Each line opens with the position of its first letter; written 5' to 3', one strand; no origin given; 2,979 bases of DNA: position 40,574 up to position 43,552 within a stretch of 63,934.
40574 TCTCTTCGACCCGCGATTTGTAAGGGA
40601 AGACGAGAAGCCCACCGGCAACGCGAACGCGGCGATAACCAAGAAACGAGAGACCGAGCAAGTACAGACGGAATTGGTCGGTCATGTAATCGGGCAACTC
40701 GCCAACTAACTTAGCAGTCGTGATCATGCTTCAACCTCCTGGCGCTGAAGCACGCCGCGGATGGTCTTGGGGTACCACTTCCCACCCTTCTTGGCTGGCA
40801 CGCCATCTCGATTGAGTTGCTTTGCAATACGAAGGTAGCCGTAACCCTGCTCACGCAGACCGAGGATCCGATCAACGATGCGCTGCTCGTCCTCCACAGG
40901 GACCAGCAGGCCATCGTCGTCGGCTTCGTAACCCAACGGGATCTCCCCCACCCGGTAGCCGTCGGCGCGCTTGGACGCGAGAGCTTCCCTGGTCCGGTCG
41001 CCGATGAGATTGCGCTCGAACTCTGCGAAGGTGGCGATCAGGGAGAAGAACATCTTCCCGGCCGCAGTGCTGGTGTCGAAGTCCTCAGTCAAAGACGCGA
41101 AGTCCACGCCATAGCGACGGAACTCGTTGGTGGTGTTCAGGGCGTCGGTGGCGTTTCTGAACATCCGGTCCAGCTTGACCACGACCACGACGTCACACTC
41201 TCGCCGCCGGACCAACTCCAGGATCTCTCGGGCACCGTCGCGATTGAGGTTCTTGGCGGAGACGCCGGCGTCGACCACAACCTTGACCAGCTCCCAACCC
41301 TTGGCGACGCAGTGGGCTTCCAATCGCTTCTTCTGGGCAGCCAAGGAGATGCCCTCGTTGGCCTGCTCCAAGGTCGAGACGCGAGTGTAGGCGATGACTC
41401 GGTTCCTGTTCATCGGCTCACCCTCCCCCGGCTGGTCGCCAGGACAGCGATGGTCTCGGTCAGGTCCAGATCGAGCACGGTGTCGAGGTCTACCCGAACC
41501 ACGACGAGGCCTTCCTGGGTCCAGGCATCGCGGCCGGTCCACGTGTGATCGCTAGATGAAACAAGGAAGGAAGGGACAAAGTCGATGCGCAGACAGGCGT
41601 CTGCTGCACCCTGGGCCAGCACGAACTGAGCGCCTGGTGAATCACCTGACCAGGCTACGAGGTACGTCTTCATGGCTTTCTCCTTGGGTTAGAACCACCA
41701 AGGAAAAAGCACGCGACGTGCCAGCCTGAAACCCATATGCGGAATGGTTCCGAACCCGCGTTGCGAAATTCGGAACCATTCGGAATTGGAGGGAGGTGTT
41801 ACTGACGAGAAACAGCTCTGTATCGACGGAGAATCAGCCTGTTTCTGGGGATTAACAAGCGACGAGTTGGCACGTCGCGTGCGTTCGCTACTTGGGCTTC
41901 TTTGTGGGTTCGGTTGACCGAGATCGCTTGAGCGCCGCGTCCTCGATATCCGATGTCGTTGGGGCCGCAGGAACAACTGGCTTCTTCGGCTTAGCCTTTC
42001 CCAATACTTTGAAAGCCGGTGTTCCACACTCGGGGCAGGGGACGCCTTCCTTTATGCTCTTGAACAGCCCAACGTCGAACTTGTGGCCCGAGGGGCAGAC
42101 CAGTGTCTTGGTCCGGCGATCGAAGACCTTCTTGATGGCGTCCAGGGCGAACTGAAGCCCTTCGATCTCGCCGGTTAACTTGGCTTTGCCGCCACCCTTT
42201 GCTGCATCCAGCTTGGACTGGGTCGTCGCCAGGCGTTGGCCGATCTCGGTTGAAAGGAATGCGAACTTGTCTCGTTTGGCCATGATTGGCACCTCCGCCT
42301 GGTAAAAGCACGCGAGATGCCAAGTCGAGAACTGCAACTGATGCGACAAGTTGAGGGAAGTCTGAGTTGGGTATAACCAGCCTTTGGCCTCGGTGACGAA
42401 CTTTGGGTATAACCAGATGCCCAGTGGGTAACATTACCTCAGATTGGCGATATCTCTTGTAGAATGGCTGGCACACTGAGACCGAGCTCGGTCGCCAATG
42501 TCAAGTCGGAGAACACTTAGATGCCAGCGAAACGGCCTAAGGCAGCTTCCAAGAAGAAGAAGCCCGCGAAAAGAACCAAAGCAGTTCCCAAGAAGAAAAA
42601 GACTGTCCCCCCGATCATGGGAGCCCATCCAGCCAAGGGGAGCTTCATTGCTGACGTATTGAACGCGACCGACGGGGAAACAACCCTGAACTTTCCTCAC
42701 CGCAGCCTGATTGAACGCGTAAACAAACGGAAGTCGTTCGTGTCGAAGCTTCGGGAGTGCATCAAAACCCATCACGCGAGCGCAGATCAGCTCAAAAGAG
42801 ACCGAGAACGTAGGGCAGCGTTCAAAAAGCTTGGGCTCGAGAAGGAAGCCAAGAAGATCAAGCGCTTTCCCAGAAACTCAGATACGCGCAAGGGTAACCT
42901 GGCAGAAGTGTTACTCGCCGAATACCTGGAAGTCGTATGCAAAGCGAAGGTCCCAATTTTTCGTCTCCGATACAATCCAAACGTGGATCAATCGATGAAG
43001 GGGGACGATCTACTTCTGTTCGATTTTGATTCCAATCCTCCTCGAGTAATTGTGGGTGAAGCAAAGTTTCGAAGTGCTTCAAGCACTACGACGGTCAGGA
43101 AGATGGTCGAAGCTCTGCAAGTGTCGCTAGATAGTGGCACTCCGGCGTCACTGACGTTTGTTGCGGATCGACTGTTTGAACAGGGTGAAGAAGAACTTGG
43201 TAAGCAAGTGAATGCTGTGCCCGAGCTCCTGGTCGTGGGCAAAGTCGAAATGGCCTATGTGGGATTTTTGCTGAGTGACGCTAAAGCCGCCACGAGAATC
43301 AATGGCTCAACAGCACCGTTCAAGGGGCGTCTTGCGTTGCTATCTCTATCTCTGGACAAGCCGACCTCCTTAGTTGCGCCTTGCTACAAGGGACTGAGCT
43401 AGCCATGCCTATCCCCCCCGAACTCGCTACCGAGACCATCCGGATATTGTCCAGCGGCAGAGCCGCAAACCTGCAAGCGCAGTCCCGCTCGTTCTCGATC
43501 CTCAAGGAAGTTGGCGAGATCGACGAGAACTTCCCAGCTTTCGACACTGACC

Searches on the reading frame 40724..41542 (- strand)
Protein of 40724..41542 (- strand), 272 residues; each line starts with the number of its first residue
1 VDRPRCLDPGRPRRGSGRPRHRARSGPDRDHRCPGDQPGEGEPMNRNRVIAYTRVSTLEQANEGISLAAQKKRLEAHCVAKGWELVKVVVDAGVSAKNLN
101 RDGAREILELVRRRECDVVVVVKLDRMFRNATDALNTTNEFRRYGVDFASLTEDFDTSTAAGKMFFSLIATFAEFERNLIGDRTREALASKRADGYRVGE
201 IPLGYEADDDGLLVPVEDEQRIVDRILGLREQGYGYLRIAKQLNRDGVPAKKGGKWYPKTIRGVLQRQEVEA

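Call 50: search_protein_families(library=pfam, proteins=[window:40724-41542:-], max_evalue=0.001)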
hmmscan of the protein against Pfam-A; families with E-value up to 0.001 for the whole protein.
window:40724-41542:- (272 aa): 2 families
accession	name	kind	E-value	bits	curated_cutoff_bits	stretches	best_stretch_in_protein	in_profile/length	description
PF00239.26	Resolvase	-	1.4e-40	139.2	23.3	1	49-195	1-143/145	Resolvase, N terminal domain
PF07508.19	Recombinase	-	3.7e-08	34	21.1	1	217-268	1-52/102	Recombinase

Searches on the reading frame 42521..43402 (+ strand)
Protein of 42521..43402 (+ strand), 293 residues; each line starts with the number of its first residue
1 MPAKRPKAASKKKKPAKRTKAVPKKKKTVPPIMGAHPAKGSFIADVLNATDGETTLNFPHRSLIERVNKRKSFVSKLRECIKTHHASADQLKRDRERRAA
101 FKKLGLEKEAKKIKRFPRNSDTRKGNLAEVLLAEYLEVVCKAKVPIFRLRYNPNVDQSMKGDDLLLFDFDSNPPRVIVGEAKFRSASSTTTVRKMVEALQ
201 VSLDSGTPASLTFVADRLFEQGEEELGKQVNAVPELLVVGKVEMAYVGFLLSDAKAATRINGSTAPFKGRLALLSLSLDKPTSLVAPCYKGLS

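Call 50: search_protein_families(library=pfam, proteins=[window:42521-43402:+], max_evalue=0.001)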
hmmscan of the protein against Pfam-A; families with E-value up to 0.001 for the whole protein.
window:42521-43402:+ (293 aa): 1 family
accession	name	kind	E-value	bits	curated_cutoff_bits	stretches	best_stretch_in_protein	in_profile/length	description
PF08878.16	HamA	-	2.4e-17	64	25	1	73-255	3-182/230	HamA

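Call 52: search_protein_families(library=padloc, proteins=[window:42521-43402:+], max_evalue=0.00001)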
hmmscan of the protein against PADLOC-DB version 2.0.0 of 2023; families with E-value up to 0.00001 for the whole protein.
window:42521-43402:+ (293 aa): 4 families
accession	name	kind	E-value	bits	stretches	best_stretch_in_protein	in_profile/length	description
PDLC00155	HamA1|HamA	-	6.6e-88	292.8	1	31-292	6-267/276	DUF1837 domain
PDLC00159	HamA1|HamA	-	3.2e-28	97.1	1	61-270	21-227/257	DUF1837 domain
PDLC00161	HamA1|HamA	-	4.6e-10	37.3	1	114-229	79-200/271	DUF1837 domain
PDLC00168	HamA1|HamA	-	2e-06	25.5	1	51-188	35-174/312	DUF1837 domain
